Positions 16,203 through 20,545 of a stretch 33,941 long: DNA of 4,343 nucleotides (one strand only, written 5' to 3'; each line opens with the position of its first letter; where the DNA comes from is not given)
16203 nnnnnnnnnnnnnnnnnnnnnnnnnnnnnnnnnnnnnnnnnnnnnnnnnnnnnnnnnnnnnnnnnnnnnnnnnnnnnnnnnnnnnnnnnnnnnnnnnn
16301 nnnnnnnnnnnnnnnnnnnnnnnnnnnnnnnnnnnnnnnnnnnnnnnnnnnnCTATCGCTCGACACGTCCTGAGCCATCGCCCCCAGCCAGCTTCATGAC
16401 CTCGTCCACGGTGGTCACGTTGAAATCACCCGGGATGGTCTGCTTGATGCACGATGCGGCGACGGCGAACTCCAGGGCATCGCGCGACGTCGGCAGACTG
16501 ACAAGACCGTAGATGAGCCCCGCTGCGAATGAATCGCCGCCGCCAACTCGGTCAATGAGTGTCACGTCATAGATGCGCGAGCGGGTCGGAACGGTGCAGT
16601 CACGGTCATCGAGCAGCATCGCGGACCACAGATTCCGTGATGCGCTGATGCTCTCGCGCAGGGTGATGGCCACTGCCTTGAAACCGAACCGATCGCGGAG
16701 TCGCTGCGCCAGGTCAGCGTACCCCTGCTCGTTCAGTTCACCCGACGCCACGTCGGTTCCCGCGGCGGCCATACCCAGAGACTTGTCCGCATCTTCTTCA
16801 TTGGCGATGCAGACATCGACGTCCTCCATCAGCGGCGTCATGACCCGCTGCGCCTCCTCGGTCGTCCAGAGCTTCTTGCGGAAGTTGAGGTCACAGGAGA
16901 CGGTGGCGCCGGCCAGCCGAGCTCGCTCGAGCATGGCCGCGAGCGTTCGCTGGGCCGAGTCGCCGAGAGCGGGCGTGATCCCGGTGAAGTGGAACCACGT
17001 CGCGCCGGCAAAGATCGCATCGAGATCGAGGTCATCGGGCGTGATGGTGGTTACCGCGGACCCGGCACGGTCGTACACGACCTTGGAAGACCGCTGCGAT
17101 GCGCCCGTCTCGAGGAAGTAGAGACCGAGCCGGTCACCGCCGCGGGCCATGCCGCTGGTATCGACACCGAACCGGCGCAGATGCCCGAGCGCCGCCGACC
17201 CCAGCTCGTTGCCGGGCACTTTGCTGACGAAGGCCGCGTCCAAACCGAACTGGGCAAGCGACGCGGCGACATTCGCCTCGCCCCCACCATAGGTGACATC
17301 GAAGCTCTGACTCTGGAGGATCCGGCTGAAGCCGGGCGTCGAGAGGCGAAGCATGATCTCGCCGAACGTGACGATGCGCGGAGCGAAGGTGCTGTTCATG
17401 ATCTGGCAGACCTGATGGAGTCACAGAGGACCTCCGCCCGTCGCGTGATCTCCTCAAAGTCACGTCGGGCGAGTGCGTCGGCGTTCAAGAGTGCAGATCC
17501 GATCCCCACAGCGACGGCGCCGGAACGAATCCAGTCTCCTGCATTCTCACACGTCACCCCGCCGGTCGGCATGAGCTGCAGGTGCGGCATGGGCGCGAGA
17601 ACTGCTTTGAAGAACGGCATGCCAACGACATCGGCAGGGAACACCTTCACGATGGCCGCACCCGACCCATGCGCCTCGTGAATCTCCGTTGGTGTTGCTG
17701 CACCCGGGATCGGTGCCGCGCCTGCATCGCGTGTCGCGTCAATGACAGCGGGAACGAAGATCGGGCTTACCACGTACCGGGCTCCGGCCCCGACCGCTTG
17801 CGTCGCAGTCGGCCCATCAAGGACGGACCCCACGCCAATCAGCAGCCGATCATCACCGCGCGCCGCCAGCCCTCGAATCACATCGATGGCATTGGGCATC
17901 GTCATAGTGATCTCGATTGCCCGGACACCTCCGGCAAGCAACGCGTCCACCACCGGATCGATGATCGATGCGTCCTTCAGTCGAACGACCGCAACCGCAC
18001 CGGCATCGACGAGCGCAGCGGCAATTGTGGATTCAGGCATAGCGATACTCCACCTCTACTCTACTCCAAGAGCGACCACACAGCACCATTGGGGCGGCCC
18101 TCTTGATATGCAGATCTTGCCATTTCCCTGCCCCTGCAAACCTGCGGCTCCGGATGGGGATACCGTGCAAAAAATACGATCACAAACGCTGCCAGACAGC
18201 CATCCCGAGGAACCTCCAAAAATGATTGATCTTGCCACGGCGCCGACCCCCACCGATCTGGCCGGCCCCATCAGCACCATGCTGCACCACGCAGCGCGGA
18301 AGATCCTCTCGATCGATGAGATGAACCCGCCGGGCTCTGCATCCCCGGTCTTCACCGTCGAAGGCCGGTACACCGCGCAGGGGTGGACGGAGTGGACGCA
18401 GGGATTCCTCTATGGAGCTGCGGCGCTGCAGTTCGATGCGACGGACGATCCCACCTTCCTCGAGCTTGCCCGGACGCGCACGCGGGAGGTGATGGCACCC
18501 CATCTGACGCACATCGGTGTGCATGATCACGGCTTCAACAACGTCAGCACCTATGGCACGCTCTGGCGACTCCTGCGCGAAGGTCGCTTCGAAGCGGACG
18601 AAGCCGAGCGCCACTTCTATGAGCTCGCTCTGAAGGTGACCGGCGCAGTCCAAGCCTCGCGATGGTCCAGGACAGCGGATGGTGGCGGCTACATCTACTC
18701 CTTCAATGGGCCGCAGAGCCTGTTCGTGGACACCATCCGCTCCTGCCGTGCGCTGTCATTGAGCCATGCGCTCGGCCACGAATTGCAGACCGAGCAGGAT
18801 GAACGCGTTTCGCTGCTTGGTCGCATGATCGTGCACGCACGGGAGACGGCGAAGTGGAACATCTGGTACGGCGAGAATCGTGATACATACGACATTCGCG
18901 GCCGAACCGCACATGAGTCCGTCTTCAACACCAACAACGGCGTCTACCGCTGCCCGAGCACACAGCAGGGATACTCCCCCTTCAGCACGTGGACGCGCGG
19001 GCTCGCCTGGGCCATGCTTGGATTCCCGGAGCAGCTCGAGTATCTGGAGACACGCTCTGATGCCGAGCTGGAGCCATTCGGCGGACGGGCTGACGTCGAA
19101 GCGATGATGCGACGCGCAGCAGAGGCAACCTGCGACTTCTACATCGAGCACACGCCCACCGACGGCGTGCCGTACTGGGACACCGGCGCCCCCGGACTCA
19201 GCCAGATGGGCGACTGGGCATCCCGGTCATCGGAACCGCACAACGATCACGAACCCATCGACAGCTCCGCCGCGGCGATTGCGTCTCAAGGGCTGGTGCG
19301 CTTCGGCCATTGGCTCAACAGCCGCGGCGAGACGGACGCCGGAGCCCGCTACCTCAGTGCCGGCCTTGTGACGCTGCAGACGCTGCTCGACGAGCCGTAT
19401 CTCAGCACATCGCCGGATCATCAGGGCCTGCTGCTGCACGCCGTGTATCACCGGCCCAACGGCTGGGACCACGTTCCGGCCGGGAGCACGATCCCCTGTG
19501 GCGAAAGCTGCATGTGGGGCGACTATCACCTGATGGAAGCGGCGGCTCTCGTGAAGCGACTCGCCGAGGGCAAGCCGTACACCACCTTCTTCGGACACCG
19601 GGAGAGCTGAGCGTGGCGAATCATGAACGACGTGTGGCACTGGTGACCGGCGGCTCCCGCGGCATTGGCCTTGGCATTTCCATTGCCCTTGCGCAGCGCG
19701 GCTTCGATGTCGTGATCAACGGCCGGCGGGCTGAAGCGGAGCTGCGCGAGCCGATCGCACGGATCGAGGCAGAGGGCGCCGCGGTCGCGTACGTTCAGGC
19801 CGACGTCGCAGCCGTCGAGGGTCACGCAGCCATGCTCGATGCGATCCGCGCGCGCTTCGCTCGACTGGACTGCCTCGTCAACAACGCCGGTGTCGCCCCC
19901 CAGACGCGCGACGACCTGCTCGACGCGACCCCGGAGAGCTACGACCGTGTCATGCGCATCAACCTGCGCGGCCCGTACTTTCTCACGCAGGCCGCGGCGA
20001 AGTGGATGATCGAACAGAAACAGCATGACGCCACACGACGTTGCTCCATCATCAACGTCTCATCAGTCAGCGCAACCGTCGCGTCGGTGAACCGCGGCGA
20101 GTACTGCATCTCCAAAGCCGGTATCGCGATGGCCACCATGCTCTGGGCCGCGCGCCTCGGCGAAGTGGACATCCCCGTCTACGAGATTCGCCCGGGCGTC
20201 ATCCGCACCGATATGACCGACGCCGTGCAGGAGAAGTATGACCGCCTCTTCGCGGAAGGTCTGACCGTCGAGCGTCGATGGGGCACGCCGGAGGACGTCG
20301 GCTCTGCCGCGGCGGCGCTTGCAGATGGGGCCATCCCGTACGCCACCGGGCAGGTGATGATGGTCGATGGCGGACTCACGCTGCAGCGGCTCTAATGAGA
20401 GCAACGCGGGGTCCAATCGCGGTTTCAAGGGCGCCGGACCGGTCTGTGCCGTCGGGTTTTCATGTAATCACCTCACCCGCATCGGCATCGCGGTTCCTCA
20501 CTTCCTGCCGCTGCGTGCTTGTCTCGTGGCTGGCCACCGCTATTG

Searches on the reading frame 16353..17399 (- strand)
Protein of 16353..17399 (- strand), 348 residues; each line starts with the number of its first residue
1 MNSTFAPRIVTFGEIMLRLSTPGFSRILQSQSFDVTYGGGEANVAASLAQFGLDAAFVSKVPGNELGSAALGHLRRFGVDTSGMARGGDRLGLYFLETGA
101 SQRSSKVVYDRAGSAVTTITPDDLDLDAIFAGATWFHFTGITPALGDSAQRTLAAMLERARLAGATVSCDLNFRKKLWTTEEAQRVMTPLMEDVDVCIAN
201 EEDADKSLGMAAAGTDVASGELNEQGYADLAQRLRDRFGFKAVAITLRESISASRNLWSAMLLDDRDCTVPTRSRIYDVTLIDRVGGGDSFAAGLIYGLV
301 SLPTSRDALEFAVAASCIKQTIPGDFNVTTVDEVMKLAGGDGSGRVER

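Call 32: search_protein_families(library=pfam, proteins=[window:16353-17399:-], max_evalue=0.001)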
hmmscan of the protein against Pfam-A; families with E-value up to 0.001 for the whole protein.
window:16353-17399:- (348 aa): 1 family
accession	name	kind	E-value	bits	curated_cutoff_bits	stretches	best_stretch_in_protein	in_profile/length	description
PF00294.29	PfkB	-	2.3e-31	109.7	25.8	1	8-319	3-289/302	pfkB family carbohydrate kinase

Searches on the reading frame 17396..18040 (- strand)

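Call 32: search_protein_families(library=pfam, proteins=[window:17396-18040:-], max_evalue=0.001)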
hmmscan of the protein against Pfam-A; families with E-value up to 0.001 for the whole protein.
window:17396-18040:- (214 aa): 1 family
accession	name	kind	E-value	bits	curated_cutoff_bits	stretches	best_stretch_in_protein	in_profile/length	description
PF01081.25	Aldolase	-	3.3e-43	147.8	27.8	1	9-200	4-195/196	KDPG and KHG aldolase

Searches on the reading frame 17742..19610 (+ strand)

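Call 32: search_protein_families(library=pfam, proteins=[window:17742-19610:+], max_evalue=0.001)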
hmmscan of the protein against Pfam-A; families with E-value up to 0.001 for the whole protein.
window:17742-19610:+ (622 aa): 1 family
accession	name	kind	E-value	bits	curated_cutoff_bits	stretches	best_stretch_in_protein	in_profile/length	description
PF07470.19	Glyco_hydro_88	-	9.9e-08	31.8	26.6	1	388-439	161-221/352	Glycosyl Hydrolase Family 88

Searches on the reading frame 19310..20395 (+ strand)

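Call 32: search_protein_families(library=pfam, proteins=[window:19310-20395:+], max_evalue=0.001)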
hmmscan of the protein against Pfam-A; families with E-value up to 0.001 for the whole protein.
window:19310-20395:+ (361 aa): 3 families
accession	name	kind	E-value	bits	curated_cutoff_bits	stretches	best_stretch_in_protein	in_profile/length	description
PF13561.12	adh_short_C2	-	3.6e-49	167.9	27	1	117-357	6-236/236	Enoyl-(Acyl carrier protein) reductase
PF00106.31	adh_short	-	4.7e-44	150.6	26.6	1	108-310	1-194/195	short chain dehydrogenase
PF08659.16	KR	-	3.5e-13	50.3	22.6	1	110-267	3-151/180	KR domain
